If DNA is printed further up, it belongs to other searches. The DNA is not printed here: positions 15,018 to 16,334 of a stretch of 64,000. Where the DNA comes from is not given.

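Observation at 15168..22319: Two paralogous polytopic membrane proteins of an unrecognised family flank the CopA ATPase, and one is fused to a SCO1/SenC copper chaperone domain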

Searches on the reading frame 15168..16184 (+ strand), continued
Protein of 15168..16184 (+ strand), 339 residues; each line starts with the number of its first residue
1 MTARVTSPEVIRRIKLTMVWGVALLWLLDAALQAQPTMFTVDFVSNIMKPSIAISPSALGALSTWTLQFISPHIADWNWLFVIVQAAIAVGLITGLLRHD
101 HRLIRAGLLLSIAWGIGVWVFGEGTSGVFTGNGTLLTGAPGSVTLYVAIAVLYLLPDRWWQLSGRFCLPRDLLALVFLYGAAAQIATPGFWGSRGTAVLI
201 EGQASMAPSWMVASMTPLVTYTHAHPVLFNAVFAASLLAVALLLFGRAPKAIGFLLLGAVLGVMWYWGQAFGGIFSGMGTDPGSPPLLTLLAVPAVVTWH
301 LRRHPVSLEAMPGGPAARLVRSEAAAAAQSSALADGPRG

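Call 44: find_related_loci(query=A4, collection=genome_contigs, flank=8000)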
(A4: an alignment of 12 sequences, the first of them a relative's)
Query A4 (323 aa) in genome_contigs; peptide patterns used: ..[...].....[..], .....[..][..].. (x = any residue, [..] = any of these).
534 stretches matched a pattern; 481 encode a relative of the query (tblastn E <= 1e-3); the best 80 are kept; 80 distinct loci.
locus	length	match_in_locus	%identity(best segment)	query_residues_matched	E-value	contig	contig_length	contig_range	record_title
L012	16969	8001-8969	100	1-323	0e+0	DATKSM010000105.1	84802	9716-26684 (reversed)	MAG TPA_asm: Solirubrobacteraceae bacterium isolate SMAG_U14054 k141_504436, whole genome shotgun sequence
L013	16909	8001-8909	76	8-314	6e-153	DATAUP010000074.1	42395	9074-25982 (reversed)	MAG TPA_asm: Solirubrobacteraceae bacterium isolate SMAG_U5575 k141_1423341, whole genome shotgun sequence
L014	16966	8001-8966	72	1-322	1e-137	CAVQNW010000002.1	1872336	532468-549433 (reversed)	MAG: uncultured Actinomycetota bacterium isolate MFD04463.bin.2.157 genome assembly, contig: contig_44791, whole genome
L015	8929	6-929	71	1-311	3e-131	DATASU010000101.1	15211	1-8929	MAG TPA_asm: Solirubrobacteraceae bacterium isolate SMAG_U5528 k141_2845793, whole genome shotgun sequence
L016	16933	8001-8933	64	1-312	1e-127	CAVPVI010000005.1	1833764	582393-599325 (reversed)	MAG: uncultured Solirubrobacterales bacterium isolate MFD00082.bin.2.104 genome assembly, contig: contig_1535, whole gen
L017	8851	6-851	70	37-320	1e-124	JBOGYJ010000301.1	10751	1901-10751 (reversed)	MAG: Solirubrobacteraceae bacterium isolate TC-S_metabat2.bin.269_sub k127_445759, whole genome shotgun sequence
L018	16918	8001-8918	64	1-309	1e-123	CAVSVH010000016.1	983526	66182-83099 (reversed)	MAG: uncultured Solirubrobacteraceae bacterium isolate MFD09603.bin.2.192 genome assembly, contig: contig_6941, whole ge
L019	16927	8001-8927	62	1-310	4e-121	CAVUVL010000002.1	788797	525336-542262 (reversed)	MAG: uncultured Solirubrobacterales bacterium isolate MFD01138.bin.2.94 genome assembly, contig: contig_17125, whole gen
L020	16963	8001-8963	71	1-322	1e-138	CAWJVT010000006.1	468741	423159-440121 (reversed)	MAG: uncultured Actinomycetota bacterium isolate MFD00964.bin.2.48 genome assembly, contig: contig_50959, whole genome s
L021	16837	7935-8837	72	16-321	3e-130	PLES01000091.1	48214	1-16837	MAG: Solirubrobacterales bacterium isolate bog_593 73.20110800_S3S.73_contig_6301, whole genome shotgun sequence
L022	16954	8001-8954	61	1-322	9e-119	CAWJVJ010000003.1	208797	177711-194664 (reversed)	MAG: uncultured Solirubrobacterales bacterium isolate MFD00964.bin.1.13 genome assembly, contig: contig_1794, whole geno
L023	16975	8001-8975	63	1-315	3e-118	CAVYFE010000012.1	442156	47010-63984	MAG: uncultured Solirubrobacterales bacterium isolate MFD09603.bin.2.224 genome assembly, contig: contig_32, whole genom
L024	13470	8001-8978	61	1-322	3e-118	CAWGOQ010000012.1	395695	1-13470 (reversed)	MAG: uncultured Solirubrobacterales bacterium isolate MFD05580.bin.2.6 genome assembly, contig: contig_3789, whole genom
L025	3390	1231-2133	62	17-321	4e-121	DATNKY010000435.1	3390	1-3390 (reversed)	MAG TPA_asm: Solirubrobacteraceae bacterium isolate SMAG_U11437 k141_658921, whole genome shotgun sequence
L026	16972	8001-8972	59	1-323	1e-117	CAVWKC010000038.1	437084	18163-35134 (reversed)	MAG: uncultured Solirubrobacterales bacterium isolate MFD05502.bin.2.26 genome assembly, contig: contig_8115, whole geno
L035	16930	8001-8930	64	1-315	1e-113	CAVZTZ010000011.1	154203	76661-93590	MAG: uncultured Conexibacteraceae bacterium isolate MFD09671.bin.3.309 genome assembly, contig: contig_37062, whole geno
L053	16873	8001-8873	59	24-312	2e-107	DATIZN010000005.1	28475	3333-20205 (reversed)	MAG TPA_asm: Gaiellaceae bacterium isolate SMAG_U15302 k141_5648083, whole genome shotgun sequence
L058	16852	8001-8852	61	25-309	5e-106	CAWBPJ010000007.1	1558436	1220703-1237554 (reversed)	MAG: uncultured Actinomycetota bacterium isolate MFD04463.bin.2.187 genome assembly, contig: contig_31114, whole genome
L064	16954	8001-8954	60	1-312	3e-104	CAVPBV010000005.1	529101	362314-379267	MAG: uncultured Solirubrobacterales bacterium isolate MFD00008.bin.1.168 genome assembly, contig: contig_17369, whole ge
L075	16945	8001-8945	59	1-314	5e-102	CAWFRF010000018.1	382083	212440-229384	MAG: uncultured Actinomycetota bacterium isolate MFD01633.bin.2.129 genome assembly, contig: contig_34898, whole genome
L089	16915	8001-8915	60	3-308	6e-97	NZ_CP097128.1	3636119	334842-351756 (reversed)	Conexibacter sp. DBS9H8 chromosome, complete genome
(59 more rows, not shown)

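Call 58: search_protein_families(library=pfam, proteins=[L019:6886-7929:+, L053:8903-11200:+, L064:2275-3270:-, L013:15241-16908:+, L089:13422-14909:-, L058:6832-7896:+, L075:6505-7149:-, L035:11867-13426:-, L019:14605-16197:-, L008:4804-5358:+], max_evalue=0.01)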
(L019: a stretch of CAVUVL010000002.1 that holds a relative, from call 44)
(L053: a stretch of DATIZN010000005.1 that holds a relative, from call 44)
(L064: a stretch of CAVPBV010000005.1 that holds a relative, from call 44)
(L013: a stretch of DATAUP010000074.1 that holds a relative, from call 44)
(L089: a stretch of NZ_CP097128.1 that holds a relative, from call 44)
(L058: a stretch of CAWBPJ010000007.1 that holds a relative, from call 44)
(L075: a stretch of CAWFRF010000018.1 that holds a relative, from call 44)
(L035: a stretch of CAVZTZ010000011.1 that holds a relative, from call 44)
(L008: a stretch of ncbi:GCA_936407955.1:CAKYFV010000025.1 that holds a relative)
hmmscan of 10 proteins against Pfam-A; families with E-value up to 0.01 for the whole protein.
L019:6886-7929:+ (348 aa): 0 families

L053:8903-11200:+ (766 aa): 7 families
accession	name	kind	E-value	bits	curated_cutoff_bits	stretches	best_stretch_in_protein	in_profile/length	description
PF00005.33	ABC_tran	-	5.4e-62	208.9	25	2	461-611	2-136/137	ABC transporter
PF08352.17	oligo_HPY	-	1.9e-39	134.3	27.1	2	663-730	1-65/65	Oligopeptide/dipeptide transporter, C-terminal region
PF13304.12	AAA_21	-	3.1e-08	34.5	27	2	577-647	231-303/304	AAA domain, putative AbiEii toxin, Type IV TA system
PF02463.25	SMC_N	-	6.9e-08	32.6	40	0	92-275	27-204/220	RecF/RecN/SMC N terminal domain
PF13401.12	AAA_22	-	1.6e-05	25.7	27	0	91-266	7-121/130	AAA domain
PF13555.12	AAA_29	-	0.0034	17.5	27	0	78-104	11-37/61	P-loop containing region of AAA domain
PF00485.24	PRK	-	0.008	16.4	22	0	92-114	2-24/196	Phosphoribulokinase / Uridine kinase family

L064:2275-3270:- (332 aa): 0 families

L013:15241-16908:+ (556 aa): 3 families
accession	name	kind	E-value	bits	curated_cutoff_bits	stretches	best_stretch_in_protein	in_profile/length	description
PF01546.33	Peptidase_M20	-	2.5e-07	31.2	24.6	1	395-499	34-143/206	Peptidase family M20/M25/M40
PF07687.19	M20_dimer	-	9.5e-07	29.2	21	1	465-553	4-96/107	Peptidase dimerisation domain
PF04389.22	Peptidase_M28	-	6.4e-05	23.2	21.3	0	389-439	27-75/193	Peptidase family M28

L089:13422-14909:- (496 aa): 0 families

L058:6832-7896:+ (355 aa): 1 family
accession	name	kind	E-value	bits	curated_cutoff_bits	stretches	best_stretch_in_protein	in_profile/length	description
PF17197.9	DUF5134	-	9.8e-13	48.8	29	1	195-351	3-152/152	Domain of unknown function (DUF5134)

L075:6505-7149:- (215 aa): 0 families

L035:11867-13426:- (520 aa): 0 families

L019:14605-16197:- (531 aa): 1 family
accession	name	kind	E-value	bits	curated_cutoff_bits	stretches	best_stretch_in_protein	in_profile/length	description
PF07690.21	MFS_1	-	7.5e-48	163.7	33.4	1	40-434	1-346/347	Major Facilitator Superfamily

L008:4804-5358:+ (184 aa): 0 families

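Call 80: search_protein_families(library=pfam, proteins=[P0279, P0316, P0281, P0236, P0340, P0277, P0285, P0291, P0338, P0304], max_evalue=1)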
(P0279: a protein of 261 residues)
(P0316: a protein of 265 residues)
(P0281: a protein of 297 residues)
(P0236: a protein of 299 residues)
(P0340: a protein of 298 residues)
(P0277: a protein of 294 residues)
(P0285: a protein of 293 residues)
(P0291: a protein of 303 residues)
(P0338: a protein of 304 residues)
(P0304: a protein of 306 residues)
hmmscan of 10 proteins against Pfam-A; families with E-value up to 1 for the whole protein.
P0279 (261 aa): 0 families

P0316 (265 aa): 1 family
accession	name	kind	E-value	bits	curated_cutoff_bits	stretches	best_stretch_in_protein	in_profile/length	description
PF16710.10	CTXphi_pIII-N1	-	0.21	12.2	27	0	68-104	14-50/111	N-terminal N1 domain of Vibrio phage CTXphi pIII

P0281 (297 aa): 0 families

P0236 (299 aa): 1 family
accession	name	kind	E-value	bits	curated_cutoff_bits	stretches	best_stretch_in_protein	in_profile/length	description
PF17524.7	CnrY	-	0.41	11.5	25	1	196-229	46-77/98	Anti-sigma factor CnrY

P0340 (298 aa): 1 family
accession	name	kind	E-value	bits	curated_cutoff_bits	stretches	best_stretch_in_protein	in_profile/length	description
PF19609.4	DUF6114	-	0.017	16.2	27.9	1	195-248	39-92/106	Family of unknown function (DUF6114)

P0277 (294 aa): 1 family
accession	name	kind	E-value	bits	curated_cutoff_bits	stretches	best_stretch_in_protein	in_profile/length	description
PF01027.25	Bax1-I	-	0.0023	18.2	34.1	1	119-252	31-164/207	Inhibitor of apoptosis-promoting Bax1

P0285 (293 aa): 0 families

P0291 (303 aa): 0 families

P0338 (304 aa): 1 family
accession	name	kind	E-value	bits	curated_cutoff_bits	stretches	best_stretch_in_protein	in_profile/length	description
PF13781.11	DoxX_3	-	0.53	11.3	25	1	195-242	22-69/102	DoxX-like family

P0304 (306 aa): 0 families

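Call 81: search_solved_structures(query=L008:6674-7315:+, max_evalue=1, show_alignments=3)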
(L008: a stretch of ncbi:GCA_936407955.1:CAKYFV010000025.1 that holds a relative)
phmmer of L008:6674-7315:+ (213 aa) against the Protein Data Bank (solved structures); distinct sequences matched with E-value up to 1: 23.
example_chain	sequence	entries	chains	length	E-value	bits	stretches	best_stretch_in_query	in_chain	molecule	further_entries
8vv6_A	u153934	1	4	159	9.4e-09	38.6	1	105-194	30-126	FtrA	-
8vv5_A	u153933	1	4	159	1.2e-08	38.2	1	105-193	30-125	FtrA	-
5i0y_A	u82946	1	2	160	4.2e-07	33.2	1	125-208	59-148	Periplasmic protein-probably involved in high-affinity Fe2+ transport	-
3nrp_A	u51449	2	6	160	4.8e-07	33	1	125-208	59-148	Periplasmic protein-probably involved in high-affinity Fe2+ transport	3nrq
5i0x_A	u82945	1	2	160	6.3e-07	32.6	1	125-208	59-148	Periplasmic protein-probably involved in high-affinity Fe2+ transport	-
7r4z_A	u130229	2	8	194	0.0016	21.5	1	156-187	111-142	FtrA-P19 protein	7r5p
7r4u_A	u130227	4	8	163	0.0019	21.3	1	156-187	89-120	FtrA-P19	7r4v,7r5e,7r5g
7r3p_A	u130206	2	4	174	0.0021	21.1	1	156-187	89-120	FtrA-P19 protein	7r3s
2o6c_A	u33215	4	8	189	0.016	18.2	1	128-190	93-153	34 kDa membrane antigen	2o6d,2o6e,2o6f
3pjl_A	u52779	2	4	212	0.02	17.9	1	128-190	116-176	34 kDa membrane antigen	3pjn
8t7k_A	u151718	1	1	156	0.022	17.7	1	128-187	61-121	Pathogen-specific surface antigen, putative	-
8t7l_A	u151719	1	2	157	0.023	17.7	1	128-187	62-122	Pathogen-specific surface antigen, putative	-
8t7m_A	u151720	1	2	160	0.023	17.7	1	128-187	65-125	Pathogen-specific surface antigen, putative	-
6wef_C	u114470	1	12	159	0.23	14.5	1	151-208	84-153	Uncharacterized protein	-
6l29_A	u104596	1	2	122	0.28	14.2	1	37-116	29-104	mRNA interferase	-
3lzl_A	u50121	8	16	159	0.32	14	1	152-208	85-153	P19 protein | Protein P19 | P19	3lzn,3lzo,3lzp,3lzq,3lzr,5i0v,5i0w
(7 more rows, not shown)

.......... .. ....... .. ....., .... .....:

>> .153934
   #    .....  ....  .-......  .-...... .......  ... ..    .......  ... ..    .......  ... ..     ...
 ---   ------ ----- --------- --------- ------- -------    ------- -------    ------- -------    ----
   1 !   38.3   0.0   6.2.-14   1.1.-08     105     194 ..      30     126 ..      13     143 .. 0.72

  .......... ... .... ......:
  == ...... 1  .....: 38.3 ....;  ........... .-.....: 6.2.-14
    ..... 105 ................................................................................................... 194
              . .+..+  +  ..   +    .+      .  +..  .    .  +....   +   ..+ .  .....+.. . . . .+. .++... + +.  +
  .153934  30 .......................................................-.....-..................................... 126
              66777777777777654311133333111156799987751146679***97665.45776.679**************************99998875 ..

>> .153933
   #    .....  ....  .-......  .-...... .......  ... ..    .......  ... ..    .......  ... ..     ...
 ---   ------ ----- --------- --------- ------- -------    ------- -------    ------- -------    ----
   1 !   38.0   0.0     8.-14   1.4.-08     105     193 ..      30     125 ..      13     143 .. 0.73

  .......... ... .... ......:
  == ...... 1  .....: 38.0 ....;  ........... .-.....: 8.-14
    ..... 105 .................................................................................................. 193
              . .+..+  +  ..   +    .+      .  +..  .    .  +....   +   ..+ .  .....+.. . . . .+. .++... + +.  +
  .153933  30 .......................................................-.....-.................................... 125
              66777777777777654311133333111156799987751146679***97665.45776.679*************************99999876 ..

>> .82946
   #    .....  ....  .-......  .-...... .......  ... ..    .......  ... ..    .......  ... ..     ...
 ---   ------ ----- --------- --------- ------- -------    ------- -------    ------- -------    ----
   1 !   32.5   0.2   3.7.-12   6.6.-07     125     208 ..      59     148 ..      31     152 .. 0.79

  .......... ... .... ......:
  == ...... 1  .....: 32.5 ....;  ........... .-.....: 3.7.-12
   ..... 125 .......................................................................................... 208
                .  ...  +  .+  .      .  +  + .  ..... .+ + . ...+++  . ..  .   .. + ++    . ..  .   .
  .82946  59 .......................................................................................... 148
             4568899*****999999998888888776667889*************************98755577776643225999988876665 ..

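Call 99: find_encoding_contigs(protein=P0059, flank=9000, max_places=1)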
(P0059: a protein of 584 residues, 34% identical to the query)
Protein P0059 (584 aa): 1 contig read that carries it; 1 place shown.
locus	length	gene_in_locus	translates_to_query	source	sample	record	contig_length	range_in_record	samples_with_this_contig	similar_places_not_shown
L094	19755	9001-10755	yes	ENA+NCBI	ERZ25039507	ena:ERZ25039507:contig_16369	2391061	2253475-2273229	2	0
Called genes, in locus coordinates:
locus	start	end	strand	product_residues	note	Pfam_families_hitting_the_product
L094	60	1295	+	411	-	-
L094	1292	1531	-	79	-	-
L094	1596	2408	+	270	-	PF12762:DDE_Tnp_IS1595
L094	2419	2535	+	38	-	-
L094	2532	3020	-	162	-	-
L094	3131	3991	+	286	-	-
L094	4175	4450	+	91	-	-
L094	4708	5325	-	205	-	-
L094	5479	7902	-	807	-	PF00403:HMA, PF00122:E1-E2_ATPase, PF00702:Hydrolase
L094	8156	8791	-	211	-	-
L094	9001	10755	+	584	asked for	PF02630:SCO1-SenC (weak)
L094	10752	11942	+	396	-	PF15902:Sortilin-Vps10 (faint), PF14870:PSII_BNR (weak)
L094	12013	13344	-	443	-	PF01266:DAO (faint), PF07992:Pyr_redox_2, PF13450:NAD_binding_8 (faint), PF00070:Pyr_redox (weak)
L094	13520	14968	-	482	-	PF00089:Trypsin, PF13365:Trypsin_2, PF00595:PDZ (weak), PF13180:PDZ_2, PF17820:PDZ_6 (weak)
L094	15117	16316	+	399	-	PF00462:Glutaredoxin, PF03486:HI0933_like (faint), PF07992:Pyr_redox_2, PF00890:FAD_binding_2 (faint), PF01266:DAO (weak), PF12831:FAD_oxidored (weak), PF13738:Pyr_redox_3, PF00070:Pyr_redox, +1 more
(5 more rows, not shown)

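Call 100: find_encoding_contigs(protein=P0055, flank=9000, max_places=1)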
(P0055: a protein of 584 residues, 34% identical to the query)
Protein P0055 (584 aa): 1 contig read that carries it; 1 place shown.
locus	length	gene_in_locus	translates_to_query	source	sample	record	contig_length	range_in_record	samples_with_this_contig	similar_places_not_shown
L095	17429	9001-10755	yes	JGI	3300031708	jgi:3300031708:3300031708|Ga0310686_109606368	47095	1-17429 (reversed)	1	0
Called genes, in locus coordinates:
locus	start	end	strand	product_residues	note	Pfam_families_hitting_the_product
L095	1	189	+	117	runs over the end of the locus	-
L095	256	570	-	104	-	-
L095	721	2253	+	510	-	PF05977:MFS_3, PF07690:MFS_1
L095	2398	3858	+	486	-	PF12704:MacB_PCD, PF02687:FtsX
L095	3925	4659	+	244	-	PF00005:ABC_tran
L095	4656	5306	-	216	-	-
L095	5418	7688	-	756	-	PF00403:HMA, PF00122:E1-E2_ATPase, PF00702:Hydrolase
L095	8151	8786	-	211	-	PF17197:DUF5134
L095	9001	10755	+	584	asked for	PF02630:SCO1-SenC (weak)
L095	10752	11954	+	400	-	PF14870:PSII_BNR (faint)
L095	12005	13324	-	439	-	PF01266:DAO (faint), PF07992:Pyr_redox_2, PF00070:Pyr_redox (weak), PF22366:NDH2_C (weak)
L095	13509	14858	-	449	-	PF00089:Trypsin, PF13365:Trypsin_2, PF00595:PDZ, PF13180:PDZ_2, PF17820:PDZ_6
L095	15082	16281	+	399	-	PF00462:Glutaredoxin, PF01494:FAD_binding_3 (faint), PF03486:HI0933_like (faint), PF07992:Pyr_redox_2, PF01266:DAO (weak), PF12831:FAD_oxidored (weak), PF13738:Pyr_redox_3, PF00070:Pyr_redox, +2 more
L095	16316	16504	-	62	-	-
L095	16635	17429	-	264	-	?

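Call 112: search_protein_families(library=pfam, proteins=[L009:11246-11881:-, L019:7300-7929:+], max_evalue=5)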
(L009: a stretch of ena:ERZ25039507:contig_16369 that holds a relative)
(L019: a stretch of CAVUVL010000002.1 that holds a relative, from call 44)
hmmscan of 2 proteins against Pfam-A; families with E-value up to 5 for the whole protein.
L009:11246-11881:- (211 aa): 2 families
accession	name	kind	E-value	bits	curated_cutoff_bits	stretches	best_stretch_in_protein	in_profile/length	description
PF14476.11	Chloroplast_duf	-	0.14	11.6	25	1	49-90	189-230/320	Petal formation-expressed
PF19592.4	DUF6097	-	0.9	10.2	27.5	1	101-163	72-136/152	Family of unknown function (DUF6097)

L019:7300-7929:+ (210 aa): 0 families

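Call 114: find_encoding_contigs(protein=P0046, flank=6000, max_places=1)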
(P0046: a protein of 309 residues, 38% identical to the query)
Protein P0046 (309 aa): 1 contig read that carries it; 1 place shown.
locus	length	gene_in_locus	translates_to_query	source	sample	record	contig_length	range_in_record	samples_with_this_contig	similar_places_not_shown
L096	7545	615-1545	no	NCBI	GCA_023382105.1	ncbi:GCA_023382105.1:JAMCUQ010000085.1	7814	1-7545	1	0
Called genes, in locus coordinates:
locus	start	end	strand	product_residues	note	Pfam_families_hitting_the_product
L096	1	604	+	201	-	PF00034:Cytochrom_C, PF13442:Cytochrome_CBB3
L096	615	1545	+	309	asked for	-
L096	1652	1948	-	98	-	-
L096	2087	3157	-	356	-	PF00535:Glycos_transf_2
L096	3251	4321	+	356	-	PF03706:LPG_synthase_TM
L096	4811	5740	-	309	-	PF00701:DHDPS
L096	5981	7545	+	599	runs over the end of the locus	PF00355:Rieske, PF13806:Rieske_2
